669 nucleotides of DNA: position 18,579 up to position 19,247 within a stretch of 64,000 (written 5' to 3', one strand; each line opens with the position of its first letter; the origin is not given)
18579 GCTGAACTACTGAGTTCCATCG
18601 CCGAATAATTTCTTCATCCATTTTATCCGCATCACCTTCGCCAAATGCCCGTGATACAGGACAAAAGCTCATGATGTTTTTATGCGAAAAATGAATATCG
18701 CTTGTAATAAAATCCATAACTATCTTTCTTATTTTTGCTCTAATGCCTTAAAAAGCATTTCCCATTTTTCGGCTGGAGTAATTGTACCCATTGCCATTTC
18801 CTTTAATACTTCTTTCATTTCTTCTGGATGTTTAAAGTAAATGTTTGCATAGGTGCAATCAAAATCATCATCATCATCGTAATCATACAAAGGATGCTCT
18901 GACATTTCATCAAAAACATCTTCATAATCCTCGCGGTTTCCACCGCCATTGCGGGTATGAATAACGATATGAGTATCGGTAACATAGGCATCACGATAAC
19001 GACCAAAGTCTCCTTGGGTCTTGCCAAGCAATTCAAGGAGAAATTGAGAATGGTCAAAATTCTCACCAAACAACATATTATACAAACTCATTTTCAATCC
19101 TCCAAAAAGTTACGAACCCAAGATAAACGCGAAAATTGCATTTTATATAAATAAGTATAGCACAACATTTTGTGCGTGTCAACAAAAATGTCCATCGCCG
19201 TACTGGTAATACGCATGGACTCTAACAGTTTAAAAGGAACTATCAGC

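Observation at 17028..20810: Split RNA-repair module: RNA ligase 1, metallophosphoesterase and P-loop kinase, co-transcribed with a macro-domain protein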

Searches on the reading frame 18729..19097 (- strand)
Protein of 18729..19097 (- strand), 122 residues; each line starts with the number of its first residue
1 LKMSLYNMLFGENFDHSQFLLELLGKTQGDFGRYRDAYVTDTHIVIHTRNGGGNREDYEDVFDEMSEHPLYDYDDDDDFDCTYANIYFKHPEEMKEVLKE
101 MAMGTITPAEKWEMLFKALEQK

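Call 3: search_protein_families(library=pfam, proteins=[window:18729-19097:-], max_evalue=0.01)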
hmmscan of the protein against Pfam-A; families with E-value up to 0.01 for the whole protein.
window:18729-19097:- (122 aa): 0 families

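Call 4: search_protein_families(library=phrogs, proteins=[window:18729-19097:-], max_evalue=0.001)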
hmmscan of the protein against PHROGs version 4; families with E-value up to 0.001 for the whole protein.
window:18729-19097:- (122 aa): 0 families

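Call 52: find_homologous_proteins(query=window:18729-19097:-, max_evalue=0.001)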
Query window:18729-19097:- (122 aa): 957 proteins with E <= 0.001 among 964 candidates; the best 120 are listed.
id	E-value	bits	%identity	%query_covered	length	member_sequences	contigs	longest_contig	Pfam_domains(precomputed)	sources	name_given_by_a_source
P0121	1.7e-72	259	94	98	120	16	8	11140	-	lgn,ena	-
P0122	3.1e-61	223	80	98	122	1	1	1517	-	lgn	-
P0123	7.3e-61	222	78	98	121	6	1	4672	-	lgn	-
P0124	1.0e-60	221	81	97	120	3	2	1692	-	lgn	-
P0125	1.2e-60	221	80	97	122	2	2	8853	-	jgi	jgi:hypothetical protein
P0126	7.9e-60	218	79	98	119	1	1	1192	-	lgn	-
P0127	9.9e-60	218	78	100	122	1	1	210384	-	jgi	jgi:hypothetical protein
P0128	1.0e-59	218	80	98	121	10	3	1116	-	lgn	-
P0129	1.1e-59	218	79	98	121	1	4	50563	-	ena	-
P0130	1.4e-59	218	77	99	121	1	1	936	-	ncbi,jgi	jgi:hypothetical protein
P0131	1.6e-59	217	82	97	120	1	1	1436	-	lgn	-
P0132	2.3e-59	217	80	98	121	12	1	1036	-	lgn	-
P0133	2.5e-59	217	80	98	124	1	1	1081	-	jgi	jgi:hypothetical protein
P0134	2.9e-59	217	80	97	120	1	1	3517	-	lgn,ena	-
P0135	3.0e-59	217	78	98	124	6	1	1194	-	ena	-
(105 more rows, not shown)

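Call 55: find_related_loci(query=A2, collection=viral_contigs, flank=8000)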
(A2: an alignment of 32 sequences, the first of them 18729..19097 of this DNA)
Query A2 (122 aa) in viral_contigs; peptide patterns used: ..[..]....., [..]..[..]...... (x = any residue, [..] = any of these).
170 stretches matched a pattern; 148 encode a relative of the query (tblastn E <= 1e-3); the best 80 are kept; 80 distinct loci.
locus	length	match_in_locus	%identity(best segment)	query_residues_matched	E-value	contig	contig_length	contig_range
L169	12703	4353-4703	79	5-121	2e-61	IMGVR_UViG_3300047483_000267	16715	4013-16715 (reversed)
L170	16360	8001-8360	77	1-121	6e-61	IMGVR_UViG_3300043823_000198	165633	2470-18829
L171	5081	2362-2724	80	2-122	6e-57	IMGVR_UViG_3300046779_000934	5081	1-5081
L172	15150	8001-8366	78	1-122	3e-55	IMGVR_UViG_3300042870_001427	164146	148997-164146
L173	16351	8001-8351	79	5-121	5e-55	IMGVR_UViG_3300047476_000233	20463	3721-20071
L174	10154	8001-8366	76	2-122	6e-55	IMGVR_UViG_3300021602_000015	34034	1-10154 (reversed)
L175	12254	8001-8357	76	3-121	6e-53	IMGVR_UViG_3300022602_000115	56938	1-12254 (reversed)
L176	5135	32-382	67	3-119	1e-52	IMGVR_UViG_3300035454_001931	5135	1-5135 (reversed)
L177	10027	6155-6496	66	5-119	8e-50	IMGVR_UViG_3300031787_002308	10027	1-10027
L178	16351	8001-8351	67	2-121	7e-49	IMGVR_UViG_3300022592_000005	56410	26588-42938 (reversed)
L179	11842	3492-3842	67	2-121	7e-49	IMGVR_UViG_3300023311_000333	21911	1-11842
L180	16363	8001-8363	64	3-122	2e-48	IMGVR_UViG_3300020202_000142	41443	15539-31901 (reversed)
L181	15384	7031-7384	64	1-121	4e-47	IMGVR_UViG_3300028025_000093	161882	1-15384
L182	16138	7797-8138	66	3-117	2e-46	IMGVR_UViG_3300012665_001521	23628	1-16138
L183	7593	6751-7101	61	3-120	8e-46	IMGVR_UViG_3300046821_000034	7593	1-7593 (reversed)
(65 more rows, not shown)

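Call 58: predict_structure(alignment_id=A2)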
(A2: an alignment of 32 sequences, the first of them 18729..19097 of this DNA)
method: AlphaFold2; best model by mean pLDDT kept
length: 122 residues; sequences in the alignment: 32
mean_pLDDT: 83.0   pTM: 0.75
mean pLDDT of the five models: 83.0, 79.4, 78.6, 76.0, 73.9
residues with pLDDT >= 90: 57; 70-90: 44; 50-70: 17; < 50: 4
segments of 3 or more residues with pLDDT < 50: 1-3
pLDDT, mean of each block of 10 residues (from residue 1): 50 72 95 92 93 87 96 82 88 88 77 80 65
secondary structure, 60 per line:
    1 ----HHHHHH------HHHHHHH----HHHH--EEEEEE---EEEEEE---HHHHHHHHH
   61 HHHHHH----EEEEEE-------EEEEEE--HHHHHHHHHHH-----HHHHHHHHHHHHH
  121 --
elements in order: H5-10 H17-23 H28-31 E34-39 E43-48 H52-66 E71-76 E84-89 H92-102 H108-120

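Call 61: search_protein_families(library=ncbifam, proteins=[window:18729-19097:-], max_evalue=0.01)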
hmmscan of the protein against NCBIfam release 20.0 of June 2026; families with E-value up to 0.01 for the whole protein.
window:18729-19097:- (122 aa): 0 families

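Call 70: fold_search(model_id=the predicted structure, library=viral)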
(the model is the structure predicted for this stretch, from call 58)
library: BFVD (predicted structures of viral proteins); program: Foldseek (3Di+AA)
matches with E <= 10: 536; with E <= 0.001: 5
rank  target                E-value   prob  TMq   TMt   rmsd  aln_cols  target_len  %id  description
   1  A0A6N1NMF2            5.7e-08  1.00  0.67  0.59  11.2       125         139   40  Uncharacterized protein [Tupanvirus deep ocean]
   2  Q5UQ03                4.2e-06  1.00  0.62  0.36   7.0       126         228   30  Uncharacterized protein L792 [Acanthamoeba polyphaga mimivirus]
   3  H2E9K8                5.1e-05  1.00  0.65  0.73   2.5        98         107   28  Uncharacterized protein [Megavirus courdo7]
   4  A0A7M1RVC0            1.4e-04  1.00  0.46  0.32   8.6       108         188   20  Uncharacterized protein [uncultured phage cr118_1]
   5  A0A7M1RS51            6.6e-04  1.00  0.51  0.32   5.4       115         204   20  Uncharacterized protein [uncultured phage cr4_1]
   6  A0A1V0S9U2            1.5e-03  1.00  0.53  0.33   7.4       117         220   18  Uncharacterized protein [Catovirus CTV1]
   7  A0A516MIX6            4.5e-03  1.00  0.52  0.33   8.9       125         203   17  (no name in the UniProt tables at hand)
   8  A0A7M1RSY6            8.1e-03  1.00  0.51  0.39   7.8       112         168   16  Uncharacterized protein [uncultured phage cr124_1]
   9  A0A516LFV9            8.6e-03  1.00  0.57  0.37   6.3       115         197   13  (no name in the UniProt tables at hand)
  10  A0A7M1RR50            3.3e-02  1.00  0.51  0.40   3.4        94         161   14  Uncharacterized protein [uncultured phage cr56_1]
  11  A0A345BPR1            4.0e-02  0.99  0.34  0.24   2.6        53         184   32  (no name in the UniProt tables at hand)
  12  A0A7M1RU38            5.5e-02  0.98  0.53  0.45   7.5       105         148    8  Uncharacterized protein [uncultured phage cr7_1]
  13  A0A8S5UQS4            9.2e-02  0.72  0.42  0.31   9.2       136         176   10  Uncharacterized protein [Podoviridae sp. ctQyH19]
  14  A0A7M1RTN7            1.2e-01  0.87  0.39  0.32   4.3        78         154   18  Uncharacterized protein [uncultured phage cr131_1]
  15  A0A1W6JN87            1.5e-01  0.18  0.28  0.16  10.0       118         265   15  Homing endonuclease LAGLIDADG domain-containing protein [Lactococcus phage LW81]
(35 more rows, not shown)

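Call 87: search_dna_similar(query=window:18729-19097:-, collection=phages, mode=protein, max_rows=30, rows=spread)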
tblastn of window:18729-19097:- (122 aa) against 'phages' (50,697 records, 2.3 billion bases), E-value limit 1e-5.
Records with a match: 6; places in all: 6; records where one place covers at least 80% of the query: 4.
Best place of each record, by identity: <60% 6.
By first word of the organism name: Geobacillus 2; Microbacterium 2; Xanthomonas 1; Caudoviricetes 1.
By host as written in the record: - 3; Microbacterium sp. 2; Xanthomonas campestris pv. campestris CECT 97 1.
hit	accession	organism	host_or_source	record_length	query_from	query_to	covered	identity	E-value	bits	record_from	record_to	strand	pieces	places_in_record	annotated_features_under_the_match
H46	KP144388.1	Geobacillus virus E3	failed fermentation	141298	1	108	89%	45.4%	3e-13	70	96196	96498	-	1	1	hypothetical protein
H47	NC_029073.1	Geobacillus virus E3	failed fermentation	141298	1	108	89%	45.4%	3e-13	70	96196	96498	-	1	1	hypothetical protein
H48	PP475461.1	Xanthomonas phage phiXF1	Xanthomonas campestris pv. campestris ...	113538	3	122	98%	40.0%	5e-14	72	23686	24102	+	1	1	hypothetical protein (x2)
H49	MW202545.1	Caudoviricetes sp.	Manatee Spring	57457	3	113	91%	36.6%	1e-9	59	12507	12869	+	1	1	hypothetical protein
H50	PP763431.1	Microbacterium phage Merry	Microbacterium sp.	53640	3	89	71%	38.9%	5e-7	52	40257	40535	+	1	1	hypothetical protein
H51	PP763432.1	Microbacterium phage Sunny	Microbacterium sp.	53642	3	89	71%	38.9%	5e-7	52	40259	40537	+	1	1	hypothetical protein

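Call 88: get_annotated_region(hit=H47, flank=5000)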
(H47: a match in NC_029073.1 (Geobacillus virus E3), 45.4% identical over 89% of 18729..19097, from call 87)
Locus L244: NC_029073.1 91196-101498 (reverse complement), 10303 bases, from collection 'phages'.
description: Geobacillus virus E3, complete genome.
organism: Geobacillus virus E3 (NCBI taxid 1572712)
taxonomy: Viruses; Duplodnaviria; Heunggongvirae; Uroviricota; Caudoviricetes
host: -; source: failed fermentation; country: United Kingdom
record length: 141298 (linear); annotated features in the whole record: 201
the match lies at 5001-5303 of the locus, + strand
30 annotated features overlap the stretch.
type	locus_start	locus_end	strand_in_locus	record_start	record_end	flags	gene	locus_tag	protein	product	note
CDS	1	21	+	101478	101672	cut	-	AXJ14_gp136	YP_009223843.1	hypothetical protein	GP136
CDS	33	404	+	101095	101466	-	-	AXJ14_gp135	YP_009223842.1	hypothetical protein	GP135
CDS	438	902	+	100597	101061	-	-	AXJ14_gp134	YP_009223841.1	Rnase H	GP134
CDS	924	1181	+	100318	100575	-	-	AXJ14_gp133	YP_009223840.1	hypothetical protein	GP133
CDS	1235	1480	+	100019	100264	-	-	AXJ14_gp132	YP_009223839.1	hypothetical protein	GP132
CDS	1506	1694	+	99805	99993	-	-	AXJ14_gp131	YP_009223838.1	hypothetical protein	GP131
CDS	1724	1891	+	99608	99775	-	-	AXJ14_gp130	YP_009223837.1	hypothetical protein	GP130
CDS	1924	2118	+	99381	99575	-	-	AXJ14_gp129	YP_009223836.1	hypothetical protein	GP129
CDS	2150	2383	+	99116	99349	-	-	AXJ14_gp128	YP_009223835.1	hypothetical protein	GP128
CDS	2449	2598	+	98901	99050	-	-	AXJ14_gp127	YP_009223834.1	hypothetical protein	GP127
CDS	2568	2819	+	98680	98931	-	-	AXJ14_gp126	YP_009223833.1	putative RNaseH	GP126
CDS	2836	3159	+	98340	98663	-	-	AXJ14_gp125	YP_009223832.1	hypothetical protein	GP125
CDS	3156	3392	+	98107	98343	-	-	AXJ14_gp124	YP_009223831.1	hypothetical protein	GP124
CDS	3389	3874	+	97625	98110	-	-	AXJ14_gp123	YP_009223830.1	nucleoside 2-deoxyribosyltransferase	GP123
CDS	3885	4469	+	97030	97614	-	-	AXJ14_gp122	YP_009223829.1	thymidine kinase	GP122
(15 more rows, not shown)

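Call 89: get_annotated_region(hit=H48, flank=5000)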
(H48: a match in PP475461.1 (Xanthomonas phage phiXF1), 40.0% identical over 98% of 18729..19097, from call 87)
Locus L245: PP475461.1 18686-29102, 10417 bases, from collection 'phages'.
description: Xanthomonas phage phiXF1, complete genome.
organism: Xanthomonas phage phiXF1 (NCBI taxid 3141530)
taxonomy: Viruses
host: Xanthomonas campestris pv. campestris CECT 97; source: wastewater; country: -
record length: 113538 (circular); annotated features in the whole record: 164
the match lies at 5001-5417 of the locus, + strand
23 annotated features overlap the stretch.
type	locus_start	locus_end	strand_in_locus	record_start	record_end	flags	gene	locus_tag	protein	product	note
CDS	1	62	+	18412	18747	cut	-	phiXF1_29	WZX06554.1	hypothetical protein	-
CDS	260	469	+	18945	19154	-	-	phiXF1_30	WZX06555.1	hypothetical protein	-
CDS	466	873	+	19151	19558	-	-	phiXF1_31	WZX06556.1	hypothetical protein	-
CDS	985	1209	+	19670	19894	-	-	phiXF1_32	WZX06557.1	hypothetical protein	-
CDS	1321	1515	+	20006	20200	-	-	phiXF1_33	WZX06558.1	hypothetical protein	-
CDS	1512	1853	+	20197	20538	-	-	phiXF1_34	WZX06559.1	hypothetical protein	-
CDS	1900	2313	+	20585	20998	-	-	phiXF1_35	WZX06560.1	hypothetical protein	-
CDS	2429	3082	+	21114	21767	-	-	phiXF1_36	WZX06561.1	hypothetical protein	-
CDS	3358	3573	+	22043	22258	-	-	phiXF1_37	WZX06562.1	hypothetical protein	-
CDS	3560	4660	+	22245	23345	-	-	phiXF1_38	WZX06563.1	hypothetical protein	-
CDS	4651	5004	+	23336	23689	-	-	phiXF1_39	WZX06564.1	hypothetical protein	-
CDS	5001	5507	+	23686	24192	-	-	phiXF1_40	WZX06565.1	hypothetical protein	-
CDS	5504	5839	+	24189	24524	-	-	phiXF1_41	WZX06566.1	hypothetical protein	-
CDS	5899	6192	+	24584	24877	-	-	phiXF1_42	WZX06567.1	hypothetical protein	-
CDS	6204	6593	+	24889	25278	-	-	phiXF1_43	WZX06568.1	hypothetical protein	-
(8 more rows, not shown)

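Call 90: get_annotated_region(hit=H50, flank=4000)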
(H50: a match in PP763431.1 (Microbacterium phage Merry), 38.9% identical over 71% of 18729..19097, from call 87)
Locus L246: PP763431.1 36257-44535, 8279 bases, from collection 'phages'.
description: Microbacterium phage Merry, complete genome.
organism: Microbacterium phage Merry (NCBI taxid 3144827)
taxonomy: Viruses
host: Microbacterium sp.; source: commercial algal pond; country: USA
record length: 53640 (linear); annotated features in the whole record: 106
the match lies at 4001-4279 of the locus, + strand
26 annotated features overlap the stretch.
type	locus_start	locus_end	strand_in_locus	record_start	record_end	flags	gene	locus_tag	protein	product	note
CDS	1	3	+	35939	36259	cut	-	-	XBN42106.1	hypothetical protein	-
CDS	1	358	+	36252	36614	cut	-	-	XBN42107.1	hypothetical protein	-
CDS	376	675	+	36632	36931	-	-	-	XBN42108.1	HNH endonuclease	-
CDS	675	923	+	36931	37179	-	-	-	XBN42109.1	hypothetical protein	-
CDS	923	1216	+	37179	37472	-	-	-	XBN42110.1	hypothetical protein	-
CDS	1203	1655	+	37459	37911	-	-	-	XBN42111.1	HNH endonuclease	-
CDS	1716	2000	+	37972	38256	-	-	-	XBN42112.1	hypothetical protein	-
CDS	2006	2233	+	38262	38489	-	-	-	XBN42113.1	hypothetical protein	-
CDS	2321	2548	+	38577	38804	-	-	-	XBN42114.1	hypothetical protein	-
repeat_region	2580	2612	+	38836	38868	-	-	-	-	-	repeat 5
CDS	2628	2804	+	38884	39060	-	-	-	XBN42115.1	hypothetical protein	-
repeat_region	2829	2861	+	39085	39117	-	-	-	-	-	repeat 6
CDS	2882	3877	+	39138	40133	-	-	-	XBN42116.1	hypothetical protein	-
CDS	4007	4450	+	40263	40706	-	-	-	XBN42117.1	hypothetical protein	-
CDS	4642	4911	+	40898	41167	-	-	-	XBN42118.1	hypothetical protein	-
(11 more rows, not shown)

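Call 91: search_protein_families(library=pfam, proteins=[L245:3560-4660:+, L245:4651-5004:+, L245:5001-5507:+, L245:5504-5839:+, L246:2882-3877:+, L246:4007-4450:+, L244:5007-5768:+, L245:2429-3082:+, L245:7775-8524:+, L245:8832-9434:+], max_evalue=0.01)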
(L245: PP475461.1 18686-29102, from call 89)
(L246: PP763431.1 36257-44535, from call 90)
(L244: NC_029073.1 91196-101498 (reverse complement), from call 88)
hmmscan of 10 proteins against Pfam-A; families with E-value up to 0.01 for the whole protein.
L245:3560-4660:+ (366 aa): 0 families

L245:4651-5004:+ (117 aa): 0 families

L245:5001-5507:+ (168 aa): 0 families

L245:5504-5839:+ (111 aa): 0 families

L246:2882-3877:+ (331 aa): 1 family
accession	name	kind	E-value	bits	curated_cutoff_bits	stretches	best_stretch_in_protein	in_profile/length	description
PF06067.16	DUF932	-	8.6e-28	98.1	23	1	90-299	5-211/227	Domain of unknown function (DUF932)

L246:4007-4450:+ (147 aa): 0 families

L244:5007-5768:+ (253 aa): 0 families

L245:2429-3082:+ (217 aa): 0 families

L245:7775-8524:+ (249 aa): 1 family
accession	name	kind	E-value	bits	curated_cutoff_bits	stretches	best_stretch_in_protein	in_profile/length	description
PF16473.11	Rv2179c-like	-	1.2e-19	71.2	27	1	65-236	2-174/177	3'-5' exoribonuclease Rv2179c-like domain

L245:8832-9434:+ (200 aa): 0 families

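Call 104: search_protein_representatives(alignment_id=A2)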
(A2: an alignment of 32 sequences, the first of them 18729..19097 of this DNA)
Query: 32 sequences, 120 profile positions. Proteins with E-value up to 0.001 (for the whole library): 1590; up to 1e-10: 1008; up to 1e-30: 20. The best 150 are listed.
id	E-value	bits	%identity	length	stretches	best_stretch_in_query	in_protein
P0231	1.4e-59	215.8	-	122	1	1-119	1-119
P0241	6.3e-38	145.9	-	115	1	2-118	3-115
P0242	1.2e-36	141.8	-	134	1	2-117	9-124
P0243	3.7e-36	140.2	-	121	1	1-119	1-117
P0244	6.5e-36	139.4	-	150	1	1-118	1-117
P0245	4.9e-35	136.6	-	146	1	6-118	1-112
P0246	8.9e-35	135.7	-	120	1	3-119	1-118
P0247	1.2e-34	135.3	-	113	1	3-101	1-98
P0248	1.7e-34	134.8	-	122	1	1-118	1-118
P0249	8.6e-34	132.6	-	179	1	3-118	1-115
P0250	1.3e-33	132.0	-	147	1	1-116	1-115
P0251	1.8e-33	131.5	-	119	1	1-84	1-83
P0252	9.1e-33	129.3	-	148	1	1-111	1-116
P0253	2.4e-32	127.9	-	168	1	1-119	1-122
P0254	3.1e-32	127.5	-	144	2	1-70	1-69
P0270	5.9e-29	117.0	-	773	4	15-91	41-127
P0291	3.3e-27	111.3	-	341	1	1-118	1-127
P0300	8.8e-27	109.9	-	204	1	1-117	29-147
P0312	4.5e-26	107.7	-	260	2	2-57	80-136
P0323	1.7e-25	105.8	-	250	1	2-118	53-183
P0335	3.7e-25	104.7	-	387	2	1-57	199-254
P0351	2.3e-24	102.2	-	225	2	60-119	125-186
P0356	3.2e-24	101.7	-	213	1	2-119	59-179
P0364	5.7e-24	100.9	-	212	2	1-58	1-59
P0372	8.9e-24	100.2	-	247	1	1-118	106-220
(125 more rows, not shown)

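Call 105: search_protein_families(library=pfam, proteins=[P0270, P0291, P0335, P0312, P0323, P0372, P0300, P0356, P0364, P0351], max_evalue=0.01)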
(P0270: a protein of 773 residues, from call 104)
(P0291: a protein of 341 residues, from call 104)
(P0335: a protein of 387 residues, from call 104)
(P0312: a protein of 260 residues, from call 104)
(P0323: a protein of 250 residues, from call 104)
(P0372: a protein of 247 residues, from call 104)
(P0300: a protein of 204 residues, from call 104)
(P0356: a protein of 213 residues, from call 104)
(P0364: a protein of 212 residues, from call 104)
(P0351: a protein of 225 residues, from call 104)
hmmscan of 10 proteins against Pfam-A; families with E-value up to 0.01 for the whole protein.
P0270 (773 aa): 0 families

P0291 (341 aa): 0 families

P0335 (387 aa): 0 families

P0312 (260 aa): 0 families

P0323 (250 aa): 0 families

P0372 (247 aa): 0 families

P0300 (204 aa): 0 families

P0356 (213 aa): 0 families

P0364 (212 aa): 0 families

P0351 (225 aa): 0 families
